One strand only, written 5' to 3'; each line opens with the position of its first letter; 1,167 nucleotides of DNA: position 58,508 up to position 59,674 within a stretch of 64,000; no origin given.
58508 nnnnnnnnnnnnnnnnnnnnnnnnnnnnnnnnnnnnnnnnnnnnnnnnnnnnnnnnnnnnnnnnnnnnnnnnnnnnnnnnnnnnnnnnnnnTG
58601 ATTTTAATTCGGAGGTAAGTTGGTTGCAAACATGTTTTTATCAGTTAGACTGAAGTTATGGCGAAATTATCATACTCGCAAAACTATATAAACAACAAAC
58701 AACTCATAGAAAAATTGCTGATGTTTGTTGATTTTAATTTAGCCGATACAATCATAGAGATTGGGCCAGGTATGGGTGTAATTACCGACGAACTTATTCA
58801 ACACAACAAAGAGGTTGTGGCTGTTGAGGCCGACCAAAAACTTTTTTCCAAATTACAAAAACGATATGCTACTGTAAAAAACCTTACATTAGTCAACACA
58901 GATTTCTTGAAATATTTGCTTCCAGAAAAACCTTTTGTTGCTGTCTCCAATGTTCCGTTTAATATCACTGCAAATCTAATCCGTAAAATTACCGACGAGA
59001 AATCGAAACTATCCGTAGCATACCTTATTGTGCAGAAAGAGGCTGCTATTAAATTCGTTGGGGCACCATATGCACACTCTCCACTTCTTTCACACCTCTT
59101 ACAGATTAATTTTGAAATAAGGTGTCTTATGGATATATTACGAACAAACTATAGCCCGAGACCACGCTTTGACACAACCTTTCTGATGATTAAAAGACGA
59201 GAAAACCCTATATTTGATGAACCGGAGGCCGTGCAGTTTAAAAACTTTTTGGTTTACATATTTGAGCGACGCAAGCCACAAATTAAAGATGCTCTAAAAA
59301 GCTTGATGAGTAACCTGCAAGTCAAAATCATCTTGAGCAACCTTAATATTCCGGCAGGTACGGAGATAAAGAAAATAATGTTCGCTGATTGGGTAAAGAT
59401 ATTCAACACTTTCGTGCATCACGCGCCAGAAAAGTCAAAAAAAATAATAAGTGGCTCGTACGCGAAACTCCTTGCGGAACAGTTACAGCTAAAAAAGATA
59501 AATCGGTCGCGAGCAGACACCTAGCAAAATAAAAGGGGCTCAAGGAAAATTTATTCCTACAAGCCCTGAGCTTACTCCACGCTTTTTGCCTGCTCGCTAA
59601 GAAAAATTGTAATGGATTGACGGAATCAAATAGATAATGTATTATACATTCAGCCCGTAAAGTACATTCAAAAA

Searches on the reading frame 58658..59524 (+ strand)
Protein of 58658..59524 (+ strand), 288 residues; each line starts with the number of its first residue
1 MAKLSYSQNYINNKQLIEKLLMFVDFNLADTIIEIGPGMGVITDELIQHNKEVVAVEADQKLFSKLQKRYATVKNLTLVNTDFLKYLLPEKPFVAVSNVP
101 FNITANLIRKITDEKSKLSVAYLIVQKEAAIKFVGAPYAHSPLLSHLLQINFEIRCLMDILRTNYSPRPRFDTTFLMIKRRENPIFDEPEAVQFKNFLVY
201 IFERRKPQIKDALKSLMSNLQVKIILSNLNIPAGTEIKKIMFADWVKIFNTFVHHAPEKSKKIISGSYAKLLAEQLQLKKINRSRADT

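Call 3: search_protein_families(library=pfam, proteins=[window:58658-59524:+], max_evalue=1)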
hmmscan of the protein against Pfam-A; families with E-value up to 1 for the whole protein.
window:58658-59524:+ (288 aa): 8 families
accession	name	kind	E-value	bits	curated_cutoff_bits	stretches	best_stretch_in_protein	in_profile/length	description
PF00398.26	RrnaAD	-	2.2e-44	152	24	1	3-252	5-261/263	Ribosomal RNA adenine dimethylase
PF13649.12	Methyltransf_25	-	3.1e-05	25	27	1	32-98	1-70/97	Methyltransferase domain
PF05219.18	DREV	-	0.0013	18.3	26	1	28-83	89-150/265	DREV methyltransferase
PF01135.25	PCMT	-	0.0089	16.2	20.3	1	8-82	53-132/210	Protein-L-isoaspartate(D-aspartate) O-methyltransferase (PCMT)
PF08241.18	Methyltransf_11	-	0.014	16.5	21.2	1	34-96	2-64/95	Methyltransferase domain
PF05175.20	MTS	-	0.015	15.4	23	1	23-112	26-119/170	Methyltransferase small domain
PF08242.18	Methyltransf_12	-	0.016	16.4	30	1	33-92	1-62/98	Methyltransferase domain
PF05891.18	Methyltransf_PK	-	0.058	13.4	27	1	15-72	40-100/218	AdoMet dependent proline di-methyltransferase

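Call 6: search_protein_families(library=ncbifam, proteins=[window:58658-59524:+], max_evalue=1)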
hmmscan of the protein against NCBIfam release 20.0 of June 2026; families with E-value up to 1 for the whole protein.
window:58658-59524:+ (288 aa): 34 families (the best 25 are shown)
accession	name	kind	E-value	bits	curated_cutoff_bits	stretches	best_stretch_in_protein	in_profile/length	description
NF000499.2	Erm23S_rRNA_broad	equivalog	2.4e-61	207.3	212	1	7-251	2-243/244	23S ribosomal RNA methyltransferase Erm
TIGR00755.1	ksgA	equivalog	4.9e-47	160.4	171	1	3-251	4-255/256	16S rRNA (adenine(1518)-N(6)/adenine(1519)-N(6))-dimethyltransferase RsmA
NF000077.1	Erm42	exception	1.3e-38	133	600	1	6-286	18-298/303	23S rRNA (adenine(2058)-N(6))-methyltransferase Erm(42)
NF000337.1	erm_SHROVE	exception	3.3e-34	118.3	320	1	5-249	5-247/248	ErmE/ErmH/ErmO/ErmR family 23S rRNA (adenine(2058)-N(6))-methyltransferase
NF012222.1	erm_A_23S_MT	exception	3.4e-27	95.5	475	1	7-252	9-239/243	23S rRNA (adenine(2058)-N(6))-methyltransferase Erm(A)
NF045543.1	erm_G_23S_MT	exception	1.6e-26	93.5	515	1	5-251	7-238/244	23S rRNA (adenine(2058)-N(6))-methyltransferase Erm(G)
NF012223.0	erm_F_23S_MT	exception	1.7e-24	86.5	575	1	8-260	13-263/266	23S rRNA (adenine(2058)-N(6))-methyltransferase Erm(F)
NF042988.1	Erm46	exception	3.9e-24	85.3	503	1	6-213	11-212/255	23S rRNA (adenine(2058)-N(6))-methyltransferase Erm(46)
NF042938.1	Erm55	exception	4e-22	78.5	525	1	5-249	10-251/270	23S rRNA (adenine(2058)-N(6))-methyltransferase Erm(55)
NF012218.0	erm_38_23S_MT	exception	1.6e-21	76.7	800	1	6-250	11-256/386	23S rRNA (adenine(2058)-N(6))-methyltransferase Erm(38)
NF012219.1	erm_C_23S_MT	exception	3.4e-21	75.9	530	1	5-199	7-195/244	23S rRNA (adenine(2058)-N(6))-methyltransferase Erm(C)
NF000412.1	Erm43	exception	3.7e-21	75.7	500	1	7-250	9-237/243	23S rRNA (adenine(2058)-N(6))-methyltransferase Erm(43)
NF000087.1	ErmO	exception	1.3e-19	70.6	450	1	24-248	31-253/259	23S rRNA (adenine(2058)-N(6))-methyltransferase Erm(O)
NF000024.1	ErmS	exception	8.9e-19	67.9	675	1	3-187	60-244/319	23S rRNA (adenine(2058)-N(6))-methyltransferase Erm(S)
NF000411.1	Erm45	exception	2.1e-18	67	525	1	4-189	5-186/245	23S rRNA (adenine(2058)-N(6))-methyltransferase Erm(45)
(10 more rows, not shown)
